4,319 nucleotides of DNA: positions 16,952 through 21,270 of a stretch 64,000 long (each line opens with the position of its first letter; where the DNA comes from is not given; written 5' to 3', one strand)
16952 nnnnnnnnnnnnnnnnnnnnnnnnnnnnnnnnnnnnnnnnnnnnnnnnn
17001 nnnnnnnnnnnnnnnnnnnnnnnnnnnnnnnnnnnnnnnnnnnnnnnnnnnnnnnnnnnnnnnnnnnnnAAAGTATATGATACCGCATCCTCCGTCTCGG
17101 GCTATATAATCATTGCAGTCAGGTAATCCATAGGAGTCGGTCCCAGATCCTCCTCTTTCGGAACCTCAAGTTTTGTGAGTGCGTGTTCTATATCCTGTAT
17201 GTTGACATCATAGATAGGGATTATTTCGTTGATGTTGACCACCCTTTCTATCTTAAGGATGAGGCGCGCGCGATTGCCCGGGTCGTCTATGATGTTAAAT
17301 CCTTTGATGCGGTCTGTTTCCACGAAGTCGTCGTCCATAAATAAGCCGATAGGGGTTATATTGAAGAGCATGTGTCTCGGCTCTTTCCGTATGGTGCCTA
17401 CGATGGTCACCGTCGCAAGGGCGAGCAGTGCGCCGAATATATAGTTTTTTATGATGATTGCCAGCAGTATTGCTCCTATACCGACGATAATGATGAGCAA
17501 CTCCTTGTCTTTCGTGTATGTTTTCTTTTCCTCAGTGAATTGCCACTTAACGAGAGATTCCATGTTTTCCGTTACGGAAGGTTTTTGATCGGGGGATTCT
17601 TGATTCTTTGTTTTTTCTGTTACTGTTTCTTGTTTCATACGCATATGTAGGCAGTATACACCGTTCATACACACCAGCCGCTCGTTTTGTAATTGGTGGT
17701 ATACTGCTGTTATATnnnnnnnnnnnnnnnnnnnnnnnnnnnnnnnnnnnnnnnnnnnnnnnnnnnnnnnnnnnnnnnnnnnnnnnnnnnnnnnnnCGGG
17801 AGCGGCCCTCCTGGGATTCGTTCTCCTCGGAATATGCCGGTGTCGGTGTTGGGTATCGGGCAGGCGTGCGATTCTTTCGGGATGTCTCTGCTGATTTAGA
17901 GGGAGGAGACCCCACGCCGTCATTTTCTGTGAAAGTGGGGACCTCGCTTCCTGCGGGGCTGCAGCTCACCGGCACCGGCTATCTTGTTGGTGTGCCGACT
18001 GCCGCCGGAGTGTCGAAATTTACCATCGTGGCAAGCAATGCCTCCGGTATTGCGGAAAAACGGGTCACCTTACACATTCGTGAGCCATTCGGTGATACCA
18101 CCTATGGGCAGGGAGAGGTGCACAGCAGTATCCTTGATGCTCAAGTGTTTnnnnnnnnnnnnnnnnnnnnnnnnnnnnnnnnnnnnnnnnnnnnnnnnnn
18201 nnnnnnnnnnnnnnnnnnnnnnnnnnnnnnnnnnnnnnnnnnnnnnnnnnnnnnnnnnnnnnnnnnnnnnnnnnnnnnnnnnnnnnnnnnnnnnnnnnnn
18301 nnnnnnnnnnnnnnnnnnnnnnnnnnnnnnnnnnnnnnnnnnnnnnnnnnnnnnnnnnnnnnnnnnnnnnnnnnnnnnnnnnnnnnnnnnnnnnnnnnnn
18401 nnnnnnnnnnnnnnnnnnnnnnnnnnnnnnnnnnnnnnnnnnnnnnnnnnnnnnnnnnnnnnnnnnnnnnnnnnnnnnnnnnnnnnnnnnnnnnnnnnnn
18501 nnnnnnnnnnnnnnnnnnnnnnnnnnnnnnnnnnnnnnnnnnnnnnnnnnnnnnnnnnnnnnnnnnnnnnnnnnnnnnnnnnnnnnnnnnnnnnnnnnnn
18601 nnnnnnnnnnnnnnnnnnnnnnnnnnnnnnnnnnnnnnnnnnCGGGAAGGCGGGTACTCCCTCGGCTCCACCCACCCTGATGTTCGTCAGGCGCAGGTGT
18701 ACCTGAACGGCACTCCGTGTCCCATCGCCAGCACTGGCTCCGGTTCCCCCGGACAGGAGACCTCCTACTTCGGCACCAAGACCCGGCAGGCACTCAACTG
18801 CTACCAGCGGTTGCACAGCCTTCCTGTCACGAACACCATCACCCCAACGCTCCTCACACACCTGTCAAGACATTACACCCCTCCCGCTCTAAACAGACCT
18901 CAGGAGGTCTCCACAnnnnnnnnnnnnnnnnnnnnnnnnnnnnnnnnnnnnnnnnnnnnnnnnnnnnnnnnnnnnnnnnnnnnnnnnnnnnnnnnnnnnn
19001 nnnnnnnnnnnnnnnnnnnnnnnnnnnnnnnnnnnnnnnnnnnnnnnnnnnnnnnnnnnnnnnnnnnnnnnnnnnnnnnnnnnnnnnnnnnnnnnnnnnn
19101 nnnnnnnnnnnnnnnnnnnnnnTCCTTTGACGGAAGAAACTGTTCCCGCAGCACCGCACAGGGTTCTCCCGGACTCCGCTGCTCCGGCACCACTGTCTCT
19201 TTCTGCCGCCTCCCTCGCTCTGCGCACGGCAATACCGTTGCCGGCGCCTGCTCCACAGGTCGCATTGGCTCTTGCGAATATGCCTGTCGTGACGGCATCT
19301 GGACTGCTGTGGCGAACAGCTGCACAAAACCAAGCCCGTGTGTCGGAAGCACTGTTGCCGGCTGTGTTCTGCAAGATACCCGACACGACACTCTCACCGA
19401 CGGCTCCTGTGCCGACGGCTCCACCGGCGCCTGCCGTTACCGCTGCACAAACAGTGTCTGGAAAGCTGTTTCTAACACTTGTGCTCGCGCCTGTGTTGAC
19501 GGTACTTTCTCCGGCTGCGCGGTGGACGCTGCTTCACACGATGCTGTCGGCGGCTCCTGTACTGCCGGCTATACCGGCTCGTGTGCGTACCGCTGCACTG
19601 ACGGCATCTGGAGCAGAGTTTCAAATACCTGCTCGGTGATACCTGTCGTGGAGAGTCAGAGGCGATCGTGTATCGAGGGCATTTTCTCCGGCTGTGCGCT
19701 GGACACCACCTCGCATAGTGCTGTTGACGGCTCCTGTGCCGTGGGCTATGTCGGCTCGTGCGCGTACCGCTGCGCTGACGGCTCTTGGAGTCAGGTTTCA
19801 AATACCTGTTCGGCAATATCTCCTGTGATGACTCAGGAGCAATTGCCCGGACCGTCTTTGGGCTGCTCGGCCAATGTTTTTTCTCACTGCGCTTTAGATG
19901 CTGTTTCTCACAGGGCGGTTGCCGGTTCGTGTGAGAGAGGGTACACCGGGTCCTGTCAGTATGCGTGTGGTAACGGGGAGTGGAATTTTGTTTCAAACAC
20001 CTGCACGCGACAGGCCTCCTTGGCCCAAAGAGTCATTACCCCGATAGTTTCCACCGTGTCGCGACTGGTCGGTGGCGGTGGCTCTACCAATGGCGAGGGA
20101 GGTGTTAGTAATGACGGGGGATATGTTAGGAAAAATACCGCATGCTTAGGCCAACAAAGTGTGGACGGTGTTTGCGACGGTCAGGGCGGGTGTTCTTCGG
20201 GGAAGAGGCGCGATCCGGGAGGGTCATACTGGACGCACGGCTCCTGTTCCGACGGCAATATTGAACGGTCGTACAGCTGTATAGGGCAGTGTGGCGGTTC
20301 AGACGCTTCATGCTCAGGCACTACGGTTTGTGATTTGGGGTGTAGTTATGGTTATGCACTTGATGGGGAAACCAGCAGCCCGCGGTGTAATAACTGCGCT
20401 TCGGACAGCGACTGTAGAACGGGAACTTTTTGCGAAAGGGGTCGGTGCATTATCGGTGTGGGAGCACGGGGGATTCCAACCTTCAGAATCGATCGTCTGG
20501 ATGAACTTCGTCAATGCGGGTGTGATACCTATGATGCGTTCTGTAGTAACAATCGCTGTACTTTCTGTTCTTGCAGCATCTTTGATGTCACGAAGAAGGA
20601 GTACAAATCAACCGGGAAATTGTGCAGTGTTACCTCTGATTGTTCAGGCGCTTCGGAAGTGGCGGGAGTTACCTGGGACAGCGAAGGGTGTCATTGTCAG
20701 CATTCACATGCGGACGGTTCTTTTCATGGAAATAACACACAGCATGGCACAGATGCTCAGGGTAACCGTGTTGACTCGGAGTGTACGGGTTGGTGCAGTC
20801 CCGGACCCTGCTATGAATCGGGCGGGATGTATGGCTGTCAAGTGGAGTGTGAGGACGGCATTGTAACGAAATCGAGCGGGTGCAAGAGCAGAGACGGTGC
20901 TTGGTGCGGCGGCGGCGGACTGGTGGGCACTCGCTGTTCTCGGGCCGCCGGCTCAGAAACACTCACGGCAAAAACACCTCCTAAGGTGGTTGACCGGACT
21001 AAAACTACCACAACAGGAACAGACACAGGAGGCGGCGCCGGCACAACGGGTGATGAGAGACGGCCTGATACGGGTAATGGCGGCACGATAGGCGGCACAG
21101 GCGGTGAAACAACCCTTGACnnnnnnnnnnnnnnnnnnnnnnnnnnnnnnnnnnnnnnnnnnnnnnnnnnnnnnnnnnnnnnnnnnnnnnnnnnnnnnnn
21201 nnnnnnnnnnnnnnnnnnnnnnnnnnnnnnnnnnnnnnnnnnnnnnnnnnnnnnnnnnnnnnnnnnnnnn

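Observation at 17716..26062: Two giant Cys-rich surface proteins that share near-identical cassettes, (SYSP[RK])n tails and Cys/His-rich C-termini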

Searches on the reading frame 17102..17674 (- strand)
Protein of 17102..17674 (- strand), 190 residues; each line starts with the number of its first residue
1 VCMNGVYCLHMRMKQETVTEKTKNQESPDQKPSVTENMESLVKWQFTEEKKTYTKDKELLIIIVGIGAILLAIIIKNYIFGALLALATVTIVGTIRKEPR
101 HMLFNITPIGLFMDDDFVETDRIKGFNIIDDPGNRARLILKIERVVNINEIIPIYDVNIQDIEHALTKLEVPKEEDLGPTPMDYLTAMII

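Call 5: search_protein_families(library=pfam, proteins=[window:17102-17674:-], max_evalue=0.1)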
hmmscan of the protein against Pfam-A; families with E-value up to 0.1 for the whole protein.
window:17102-17674:- (190 aa): 3 families
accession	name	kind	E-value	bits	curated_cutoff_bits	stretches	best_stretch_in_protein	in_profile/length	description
PF18923.6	DUF5673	-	0.029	14.8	26.7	0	105-168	4-63/66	Domain of unknown function (DUF5673)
PF14898.11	DUF4491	-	0.061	14.1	27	1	58-95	34-71/92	Domain of unknown function (DUF4491)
PF10661.14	EssA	-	0.068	13.5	24.1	1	19-75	83-139/147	WXG100 protein secretion system (Wss), protein EssA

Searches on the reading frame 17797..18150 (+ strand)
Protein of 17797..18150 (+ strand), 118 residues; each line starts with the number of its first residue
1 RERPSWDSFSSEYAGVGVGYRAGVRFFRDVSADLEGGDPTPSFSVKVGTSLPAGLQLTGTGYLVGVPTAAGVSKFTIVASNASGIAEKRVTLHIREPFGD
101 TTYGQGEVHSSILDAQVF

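Call 68: search_protein_families(library=pfam, proteins=[window:17797-18150:+], max_evalue=1)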
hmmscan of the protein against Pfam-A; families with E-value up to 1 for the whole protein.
window:17797-18150:+ (118 aa): 1 family
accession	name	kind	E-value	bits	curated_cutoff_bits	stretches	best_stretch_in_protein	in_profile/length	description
PF05345.18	He_PIG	-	4e-08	34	24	1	36-89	34-89/96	Putative Ig domain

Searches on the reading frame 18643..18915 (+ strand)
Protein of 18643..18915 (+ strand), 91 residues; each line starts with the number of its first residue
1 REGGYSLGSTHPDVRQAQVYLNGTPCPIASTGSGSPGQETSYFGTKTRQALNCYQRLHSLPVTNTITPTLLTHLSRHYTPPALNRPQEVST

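Call 68: search_protein_families(library=pfam, proteins=[window:18643-18915:+], max_evalue=1)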
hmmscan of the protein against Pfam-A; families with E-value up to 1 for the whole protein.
window:18643-18915:+ (91 aa): 1 family
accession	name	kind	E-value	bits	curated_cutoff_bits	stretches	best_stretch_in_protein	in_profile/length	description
PF01471.23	PG_binding_1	-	6.9e-07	29.8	23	1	10-72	1-55/57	Putative peptidoglycan binding domain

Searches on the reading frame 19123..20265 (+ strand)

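Call 68: search_protein_families(library=pfam, proteins=[window:19123-20265:+], max_evalue=1)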
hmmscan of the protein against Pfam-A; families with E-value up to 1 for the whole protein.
window:19123-20265:+ (381 aa): 1 family
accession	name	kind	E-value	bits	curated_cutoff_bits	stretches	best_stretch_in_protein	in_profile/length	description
PF05350.17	GSK-3_bind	-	0.92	9.3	25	1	204-247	111-154/238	Glycogen synthase kinase-3 binding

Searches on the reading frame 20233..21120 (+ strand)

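Call 68: search_protein_families(library=pfam, proteins=[window:20233-21120:+], max_evalue=1)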
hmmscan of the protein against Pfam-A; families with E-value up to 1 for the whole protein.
window:20233-21120:+ (296 aa): 1 family
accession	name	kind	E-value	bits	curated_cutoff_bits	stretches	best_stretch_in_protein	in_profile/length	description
PF02822.19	Antistasin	-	0.21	12.6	21.2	1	27-44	1-17/26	Antistasin family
